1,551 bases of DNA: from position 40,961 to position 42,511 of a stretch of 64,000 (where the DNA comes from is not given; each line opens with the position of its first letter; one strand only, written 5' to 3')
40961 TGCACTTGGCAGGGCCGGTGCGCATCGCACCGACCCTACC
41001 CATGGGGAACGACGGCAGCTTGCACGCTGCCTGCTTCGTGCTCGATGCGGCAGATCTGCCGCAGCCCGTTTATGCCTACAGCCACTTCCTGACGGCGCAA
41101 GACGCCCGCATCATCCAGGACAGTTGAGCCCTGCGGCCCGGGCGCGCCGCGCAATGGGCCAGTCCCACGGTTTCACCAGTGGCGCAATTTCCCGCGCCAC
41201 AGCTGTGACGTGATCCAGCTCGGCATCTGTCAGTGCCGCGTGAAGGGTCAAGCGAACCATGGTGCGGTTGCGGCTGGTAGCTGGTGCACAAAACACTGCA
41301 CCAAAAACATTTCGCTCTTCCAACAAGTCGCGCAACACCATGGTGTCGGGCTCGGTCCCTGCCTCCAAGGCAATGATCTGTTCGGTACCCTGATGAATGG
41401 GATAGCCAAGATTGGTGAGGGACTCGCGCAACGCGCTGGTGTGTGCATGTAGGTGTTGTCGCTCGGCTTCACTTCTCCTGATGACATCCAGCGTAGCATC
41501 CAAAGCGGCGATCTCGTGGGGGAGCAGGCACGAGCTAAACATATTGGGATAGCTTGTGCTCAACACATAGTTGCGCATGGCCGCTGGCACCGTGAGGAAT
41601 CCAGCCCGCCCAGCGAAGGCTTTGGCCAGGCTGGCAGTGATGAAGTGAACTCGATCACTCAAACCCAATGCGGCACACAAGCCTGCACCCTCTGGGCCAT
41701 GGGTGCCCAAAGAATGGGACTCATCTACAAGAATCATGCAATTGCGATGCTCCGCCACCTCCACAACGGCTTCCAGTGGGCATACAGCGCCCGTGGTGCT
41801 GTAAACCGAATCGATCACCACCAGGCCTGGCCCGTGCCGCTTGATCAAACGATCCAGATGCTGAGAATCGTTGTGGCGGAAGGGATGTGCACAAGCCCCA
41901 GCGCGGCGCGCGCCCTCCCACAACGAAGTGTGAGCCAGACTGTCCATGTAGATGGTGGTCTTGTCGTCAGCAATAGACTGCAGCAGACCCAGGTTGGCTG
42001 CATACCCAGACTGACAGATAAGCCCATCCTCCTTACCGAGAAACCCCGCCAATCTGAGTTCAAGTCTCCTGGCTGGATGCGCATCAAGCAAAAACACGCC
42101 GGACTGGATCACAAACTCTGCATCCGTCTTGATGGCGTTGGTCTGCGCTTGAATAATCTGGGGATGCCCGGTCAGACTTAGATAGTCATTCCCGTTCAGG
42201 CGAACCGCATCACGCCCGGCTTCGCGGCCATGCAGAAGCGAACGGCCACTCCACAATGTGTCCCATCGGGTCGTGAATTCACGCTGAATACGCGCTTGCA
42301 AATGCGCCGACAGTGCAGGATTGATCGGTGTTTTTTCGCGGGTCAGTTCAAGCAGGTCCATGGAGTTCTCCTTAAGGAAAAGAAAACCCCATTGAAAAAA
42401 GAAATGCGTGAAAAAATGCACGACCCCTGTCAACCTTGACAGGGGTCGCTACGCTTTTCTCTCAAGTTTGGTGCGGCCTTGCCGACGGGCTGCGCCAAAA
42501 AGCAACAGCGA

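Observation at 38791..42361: Complete Lqs/Cqs-type alpha-hydroxyketone quorum-sensing cluster in a high-GC betaproteobacterium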

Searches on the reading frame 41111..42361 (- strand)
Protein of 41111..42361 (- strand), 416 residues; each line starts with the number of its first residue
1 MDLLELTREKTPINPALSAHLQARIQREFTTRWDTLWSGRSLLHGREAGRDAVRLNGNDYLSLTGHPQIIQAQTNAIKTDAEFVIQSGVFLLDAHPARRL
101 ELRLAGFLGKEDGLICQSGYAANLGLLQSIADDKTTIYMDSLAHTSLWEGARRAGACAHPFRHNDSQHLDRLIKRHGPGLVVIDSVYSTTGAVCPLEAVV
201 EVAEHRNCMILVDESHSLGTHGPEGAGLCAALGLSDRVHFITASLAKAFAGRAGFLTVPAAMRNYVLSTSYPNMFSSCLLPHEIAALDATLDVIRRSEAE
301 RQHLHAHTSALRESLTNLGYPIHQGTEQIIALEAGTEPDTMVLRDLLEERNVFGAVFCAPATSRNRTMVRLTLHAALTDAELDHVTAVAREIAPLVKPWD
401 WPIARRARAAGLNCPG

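Call 3: search_protein_families(library=pfam, proteins=[window:41111-42361:-], max_evalue=0.01)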
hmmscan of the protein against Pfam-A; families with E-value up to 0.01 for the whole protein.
window:41111-42361:- (416 aa): 4 families
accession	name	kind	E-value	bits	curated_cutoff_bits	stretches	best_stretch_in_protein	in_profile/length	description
PF00155.27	Aminotran_1_2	-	7e-40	137.8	19.7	1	51-385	2-357/361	Aminotransferase class I and II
PF01212.27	Beta_elim_lyase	-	0.00045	20.1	27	1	95-204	32-156/288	Beta-eliminating lyase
PF00266.25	Aminotran_5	-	0.0016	17.9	21.5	1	135-219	90-181/371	Aminotransferase class-V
PF01041.23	DegT_DnrJ_EryC1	-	0.0017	18.1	19.8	1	75-221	5-153/360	DegT/DnrJ/EryC1/StrS aminotransferase family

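Call 4: search_protein_families(library=ncbifam, proteins=[window:41111-42361:-], max_evalue=0.01)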
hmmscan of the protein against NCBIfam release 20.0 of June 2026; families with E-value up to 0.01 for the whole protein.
window:41111-42361:- (416 aa): 14 families
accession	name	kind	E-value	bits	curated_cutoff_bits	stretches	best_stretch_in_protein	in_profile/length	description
NF005526.0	PRK07179.1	equivalog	9.2e-171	567.9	428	1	9-403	13-406/407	alpha-hydroxyketone-type quorum-sensing autoinducer synthase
TIGR00858.1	bioF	equivalog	5e-69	232.8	426.45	1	49-387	20-362/365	8-amino-7-oxononanoate synthase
NF047599.1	SerpalmtaseBetaP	equivalog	3.2e-61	207.2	500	1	19-392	15-389/394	serine palmitoyltransferase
NF005394.0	PRK06939.1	equivalog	1.2e-56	192.1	460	1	48-389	40-387/397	glycine C-acetyltransferase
NF047600.1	SerpalmtaseCFB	equivalog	1.9e-54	184.9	640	1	50-385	43-381/395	serine palmitoyltransferase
TIGR01821.1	5aminolev_synth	equivalog_domain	9.6e-53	179.5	338.55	1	49-387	44-388/402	5-aminolevulinate synthase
TIGR01825.1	gly_Cac_T_rel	subfamily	1.7e-51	175.1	535.4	1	49-393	32-379/385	BioF/Kbl family PLP-dependent acyltransferase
TIGR01822.1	2am3keto_CoA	equivalog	7.9e-49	166.6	493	1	48-386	36-380/393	glycine C-acetyltransferase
NF047603.1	SerpalmtaseAlphaP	equivalog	4.4e-45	154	670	1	48-388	43-388/399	serine palmitoyltransferase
NF004608.1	PRK05937.1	equivalog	1.9e-29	102.6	399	1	99-389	58-342/366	8-amino-7-oxononanoate synthase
NF005697.0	PRK07505.1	subfamily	2.4e-28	98.9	342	1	46-392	44-398/405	hypothetical protein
NF002877.0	PRK03317.1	equivalog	1e-05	24.5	409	1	165-335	153-320/374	histidinol-phosphate transaminase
NF000586.1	PRK00011.1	subfamily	2.6e-05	23.2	335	1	165-325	144-300/404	serine hydroxymethyltransferase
TIGR01977.1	am_tr_V_EF2568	hypoth_equivalog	0.0082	15.2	377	0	167-220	128-180/376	cysteine desulfurase family protein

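Call 5: search_solved_structures(query=window:41111-42361:-, max_evalue=1e-10, show_alignments=2)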
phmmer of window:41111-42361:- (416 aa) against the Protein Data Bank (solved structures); distinct sequences matched with E-value up to 1e-10: 51.
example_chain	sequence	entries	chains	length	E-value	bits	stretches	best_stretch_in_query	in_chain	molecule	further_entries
3hqt_A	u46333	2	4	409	5.2e-101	341.8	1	14-388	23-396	CAI-1 autoinducer synthase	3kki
2wk8_A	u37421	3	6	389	6.2e-101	341.6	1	15-388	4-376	CAI-1 AUTOINDUCER SYNTHASE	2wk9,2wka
2wk7_A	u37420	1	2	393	6.4e-101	341.5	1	15-389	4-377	CAI-1 AUTOINDUCER SYNTHASE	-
7bxp_A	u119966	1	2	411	4.4e-39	137.9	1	48-382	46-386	2-amino-3-ketobutyrate coenzyme A ligase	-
7bxq_A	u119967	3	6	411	3.6e-38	134.9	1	48-382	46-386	2-amino-3-ketobutyrate coenzyme A ligase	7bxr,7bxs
7poa_A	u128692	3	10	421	4e-38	134.7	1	46-385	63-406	8-amino-7-oxononanoate synthase/2-amino-3-ketobutyrate coenzyme A ligase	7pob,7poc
8s1y_A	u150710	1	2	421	6.2e-38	134.1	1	46-385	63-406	8-amino-7-oxononanoate synthase/2-amino-3-ketobutyrate coenzyme A ligase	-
7x98_A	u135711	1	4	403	7.8e-38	133.8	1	42-392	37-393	5-aminolevulinate synthase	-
2bwn_A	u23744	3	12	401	3e-37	131.8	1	51-372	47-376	5-AMINOLEVULINATE SYNTHASE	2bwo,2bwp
2w8u_A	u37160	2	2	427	5.6e-37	131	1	48-387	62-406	SERINE PALMITOYLTRANSFERASE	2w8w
2w8t_A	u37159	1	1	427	5.7e-37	130.9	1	48-387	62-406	SERINE PALMITOYLTRANSFERASE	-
2jgt_A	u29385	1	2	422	8.6e-37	130.4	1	48-387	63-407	SERINE PALMITOYLTRANSFERASE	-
2jg2_A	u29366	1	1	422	8.7e-37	130.3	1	48-387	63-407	SERINE PALMITOYLTRANSFERASE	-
2w8j_A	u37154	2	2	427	9e-37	130.3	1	48-387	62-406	SERINE PALMITOYLTRANSFERASE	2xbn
2w8v_A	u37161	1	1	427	1e-36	130.1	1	48-387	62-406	SERINE PALMITOYLTRANSFERASE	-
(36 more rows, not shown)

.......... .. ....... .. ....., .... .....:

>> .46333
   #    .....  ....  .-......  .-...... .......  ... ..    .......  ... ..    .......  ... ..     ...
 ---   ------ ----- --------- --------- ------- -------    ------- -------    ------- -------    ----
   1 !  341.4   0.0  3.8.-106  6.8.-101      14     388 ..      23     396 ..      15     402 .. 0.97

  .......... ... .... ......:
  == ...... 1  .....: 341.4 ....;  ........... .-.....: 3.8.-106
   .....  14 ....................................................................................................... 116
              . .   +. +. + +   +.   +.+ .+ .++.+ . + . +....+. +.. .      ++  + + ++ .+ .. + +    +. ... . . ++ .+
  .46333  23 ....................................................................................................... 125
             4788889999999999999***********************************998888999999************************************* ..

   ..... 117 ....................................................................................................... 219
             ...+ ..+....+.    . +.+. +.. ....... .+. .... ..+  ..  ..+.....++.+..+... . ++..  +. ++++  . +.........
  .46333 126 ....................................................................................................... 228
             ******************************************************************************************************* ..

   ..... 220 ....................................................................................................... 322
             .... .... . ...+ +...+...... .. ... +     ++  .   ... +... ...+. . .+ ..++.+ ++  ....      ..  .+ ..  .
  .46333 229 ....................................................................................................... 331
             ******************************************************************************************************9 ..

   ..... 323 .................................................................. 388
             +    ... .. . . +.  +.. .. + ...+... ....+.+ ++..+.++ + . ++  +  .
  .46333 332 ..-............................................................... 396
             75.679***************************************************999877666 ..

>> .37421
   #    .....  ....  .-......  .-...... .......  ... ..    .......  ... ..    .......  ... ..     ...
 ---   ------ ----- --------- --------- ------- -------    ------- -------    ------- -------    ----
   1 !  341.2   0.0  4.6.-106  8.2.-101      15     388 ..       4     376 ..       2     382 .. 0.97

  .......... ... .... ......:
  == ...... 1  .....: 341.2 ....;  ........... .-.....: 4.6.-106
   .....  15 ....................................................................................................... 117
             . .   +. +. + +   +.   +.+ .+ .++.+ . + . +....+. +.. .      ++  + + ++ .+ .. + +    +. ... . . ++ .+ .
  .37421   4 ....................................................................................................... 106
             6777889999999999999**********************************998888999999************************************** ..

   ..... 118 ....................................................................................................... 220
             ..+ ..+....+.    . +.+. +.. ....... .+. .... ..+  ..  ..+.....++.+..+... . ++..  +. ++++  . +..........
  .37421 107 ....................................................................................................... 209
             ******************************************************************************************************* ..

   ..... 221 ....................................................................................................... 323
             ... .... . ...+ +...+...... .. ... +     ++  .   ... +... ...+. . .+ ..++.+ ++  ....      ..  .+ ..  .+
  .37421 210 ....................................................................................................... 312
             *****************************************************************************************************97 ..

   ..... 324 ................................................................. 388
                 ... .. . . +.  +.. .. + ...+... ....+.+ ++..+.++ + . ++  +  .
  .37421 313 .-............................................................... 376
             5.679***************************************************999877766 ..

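Call 8: find_homologous_proteins(query=window:41111-42361:-, max_evalue=1e-30)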
Query window:41111-42361:- (416 aa): 3499 proteins with E <= 1e-30 among 8000 candidates; the best 120 are listed.
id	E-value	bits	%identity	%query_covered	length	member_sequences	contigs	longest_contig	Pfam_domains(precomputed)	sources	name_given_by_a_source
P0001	5.7e-259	877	93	100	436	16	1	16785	PF00155.28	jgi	jgi:CAI-1 autoinducer synthase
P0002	7.1e-253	857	91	99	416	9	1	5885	PF00155.28,PF01041.24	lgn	-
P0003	5.7e-234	795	85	99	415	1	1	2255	PF00155.28,PF01041.24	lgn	-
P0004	3.0e-233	792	85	99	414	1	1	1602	PF00155.28,PF01041.24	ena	-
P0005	4.2e-233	792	85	99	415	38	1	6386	PF00155.28,PF01041.24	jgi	jgi:CAI-1 autoinducer synthase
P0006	5.3e-233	791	85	98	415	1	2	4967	PF00155.28,PF01041.24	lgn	-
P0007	1.9e-232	790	85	98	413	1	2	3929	PF00155.28,PF01041.24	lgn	-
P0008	2.0e-232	789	85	99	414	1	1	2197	PF00155.28,PF01041.24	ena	-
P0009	3.4e-232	789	84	99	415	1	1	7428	PF00155.28,PF01041.24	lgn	-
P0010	3.6e-232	789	85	98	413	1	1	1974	PF00155.28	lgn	-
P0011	6.9e-232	788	85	98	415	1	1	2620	PF00155.28,PF01041.24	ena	-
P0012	2.4e-231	786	84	99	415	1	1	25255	PF00155.28,PF01041.24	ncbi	-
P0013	2.9e-231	786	84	99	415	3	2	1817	PF00155.28,PF01041.24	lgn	-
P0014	2.7e-230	782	85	98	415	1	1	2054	PF00155.28,PF01041.24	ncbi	-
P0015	6.9e-230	781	84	100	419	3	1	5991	PF00155.28,PF01041.24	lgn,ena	-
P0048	2.0e-209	714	75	97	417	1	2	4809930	PF00155.28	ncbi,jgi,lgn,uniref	ncbi:alpha-hydroxyketone-type quorum-sensing autoinducer synthase [Hydrogenophaga sp.]|jgi:CAI-1 aut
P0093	1.4e-196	671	73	97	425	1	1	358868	PF00155.28,PF01041.24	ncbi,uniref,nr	ncbi:alpha-hydroxyketone-type quorum-sensing autoinducer synthase [Polaromonas eurypsychrophila]|uni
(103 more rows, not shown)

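Call 12: find_encoding_contigs(protein=window:41111-42361:-, flank=10000, max_places=6)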
Protein window:41111-42361:- (416 aa): 1 contig read that carries it; 1 place shown.
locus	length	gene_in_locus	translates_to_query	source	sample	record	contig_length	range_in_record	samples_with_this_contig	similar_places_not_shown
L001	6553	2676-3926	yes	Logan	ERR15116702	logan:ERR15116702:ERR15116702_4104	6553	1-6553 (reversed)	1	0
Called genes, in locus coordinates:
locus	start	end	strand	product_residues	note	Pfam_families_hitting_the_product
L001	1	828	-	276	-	?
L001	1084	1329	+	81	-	PF02583:Trns_repr_metal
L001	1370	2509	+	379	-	PF00753:Lactamase_B, PF00581:Rhodanese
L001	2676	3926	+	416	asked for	PF00155:Aminotran_1_2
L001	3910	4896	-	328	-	PF00072:Response_reg (faint)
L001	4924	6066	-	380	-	PF00512:HisKA (weak), PF02518:HATPase_c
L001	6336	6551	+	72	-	?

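Call 17: find_encoding_contigs(protein=P0001, flank=8000, max_places=2)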
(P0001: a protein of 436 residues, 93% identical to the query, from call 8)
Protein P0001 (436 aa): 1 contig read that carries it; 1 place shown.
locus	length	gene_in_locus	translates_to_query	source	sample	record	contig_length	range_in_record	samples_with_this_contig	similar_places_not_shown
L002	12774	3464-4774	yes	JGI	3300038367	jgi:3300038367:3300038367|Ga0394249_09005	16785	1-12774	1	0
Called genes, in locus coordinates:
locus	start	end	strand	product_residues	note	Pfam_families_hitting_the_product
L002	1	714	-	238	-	?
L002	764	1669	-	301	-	PF03976:PPK2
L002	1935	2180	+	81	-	PF02583:Trns_repr_metal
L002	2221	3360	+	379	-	PF00753:Lactamase_B, PF00581:Rhodanese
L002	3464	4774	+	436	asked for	PF00155:Aminotran_1_2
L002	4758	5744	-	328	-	PF00072:Response_reg (faint)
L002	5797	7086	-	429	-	PF00512:HisKA (weak), PF02518:HATPase_c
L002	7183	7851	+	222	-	PF08281:Sigma70_r4_2, PF00196:GerE, PF04545:Sigma70_r4 (weak)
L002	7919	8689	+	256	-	PF03309:Pan_kinase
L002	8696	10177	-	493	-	PF03007:WS_DGAT_cat, PF06974:WS_DGAT_C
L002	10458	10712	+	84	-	PF00887:ACBP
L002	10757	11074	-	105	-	PF09650:PHA_gran_rgn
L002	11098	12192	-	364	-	PF10023:Aminopep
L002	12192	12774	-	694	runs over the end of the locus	PF04879:Molybdop_Fe4S4 (weak), PF00384:Molybdopterin, PF01568:Molydop_binding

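Call 18: find_encoding_contigs(protein=P0048, flank=8000, max_places=2)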
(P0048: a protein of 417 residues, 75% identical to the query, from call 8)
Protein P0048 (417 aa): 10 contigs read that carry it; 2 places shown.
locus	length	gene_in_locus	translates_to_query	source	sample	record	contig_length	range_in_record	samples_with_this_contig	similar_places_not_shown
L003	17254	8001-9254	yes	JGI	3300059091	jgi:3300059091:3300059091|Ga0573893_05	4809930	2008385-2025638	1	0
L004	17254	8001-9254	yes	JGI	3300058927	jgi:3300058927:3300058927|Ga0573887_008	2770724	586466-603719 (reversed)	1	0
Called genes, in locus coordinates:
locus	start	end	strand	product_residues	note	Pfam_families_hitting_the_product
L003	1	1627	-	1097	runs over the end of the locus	PF02310:B12-binding, PF03308:MeaB, PF01642:MM_CoA_mutase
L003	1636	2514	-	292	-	PF03976:PPK2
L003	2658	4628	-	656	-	PF06808:DctM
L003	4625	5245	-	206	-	PF04290:DctQ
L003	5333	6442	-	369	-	PF03480:DctP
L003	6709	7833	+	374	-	PF00753:Lactamase_B (weak), PF00581:Rhodanese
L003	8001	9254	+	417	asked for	PF00155:Aminotran_1_2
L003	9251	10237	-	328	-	PF00072:Response_reg (faint)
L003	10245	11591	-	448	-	PF00512:HisKA (weak), PF02518:HATPase_c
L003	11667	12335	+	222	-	PF08281:Sigma70_r4_2, PF00196:GerE, PF04545:Sigma70_r4 (weak)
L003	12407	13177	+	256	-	PF03309:Pan_kinase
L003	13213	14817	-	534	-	PF03007:WS_DGAT_cat, PF06974:WS_DGAT_C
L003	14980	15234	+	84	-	PF00887:ACBP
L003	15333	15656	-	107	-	PF09650:PHA_gran_rgn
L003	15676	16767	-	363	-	PF10023:Aminopep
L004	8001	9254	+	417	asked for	PF00155:Aminotran_1_2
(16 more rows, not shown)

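Call 19: find_encoding_contigs(protein=P0093, flank=8000, max_places=2)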
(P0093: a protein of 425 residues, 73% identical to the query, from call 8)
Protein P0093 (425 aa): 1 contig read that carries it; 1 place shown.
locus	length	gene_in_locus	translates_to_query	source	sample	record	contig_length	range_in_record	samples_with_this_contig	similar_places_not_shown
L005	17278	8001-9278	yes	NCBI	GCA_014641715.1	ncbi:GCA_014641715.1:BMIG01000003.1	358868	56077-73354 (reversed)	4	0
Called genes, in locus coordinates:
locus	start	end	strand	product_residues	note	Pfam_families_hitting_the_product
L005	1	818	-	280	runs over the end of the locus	PF03976:PPK2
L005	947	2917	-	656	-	PF06808:DctM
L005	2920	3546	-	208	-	PF04290:DctQ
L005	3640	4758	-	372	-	PF03480:DctP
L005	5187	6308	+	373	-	PF00753:Lactamase_B, PF00581:Rhodanese (weak)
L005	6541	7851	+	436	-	PF01546:Peptidase_M20, PF07687:M20_dimer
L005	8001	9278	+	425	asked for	PF00155:Aminotran_1_2, PF01041:DegT_DnrJ_EryC1 (weak)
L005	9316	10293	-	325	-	PF00072:Response_reg (weak)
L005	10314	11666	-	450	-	PF02518:HATPase_c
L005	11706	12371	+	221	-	PF00196:GerE, PF04545:Sigma70_r4 (weak), PF08281:Sigma70_r4_2 (weak)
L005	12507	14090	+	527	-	PF00496:SBP_bac_5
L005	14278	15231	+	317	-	PF19300:BPD_transp_1_N, PF00528:BPD_transp_1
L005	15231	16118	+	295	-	PF00528:BPD_transp_1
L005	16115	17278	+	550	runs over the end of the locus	PF13401:AAA_22 (faint), PF00005:ABC_tran, PF00158:Sigma54_activat (faint), PF01078:Mg_chelatase (faint), PF02463:SMC_N (faint), PF13555:AAA_29 (faint), PF00005:ABC_tran, PF13191:AAA_16, +5 more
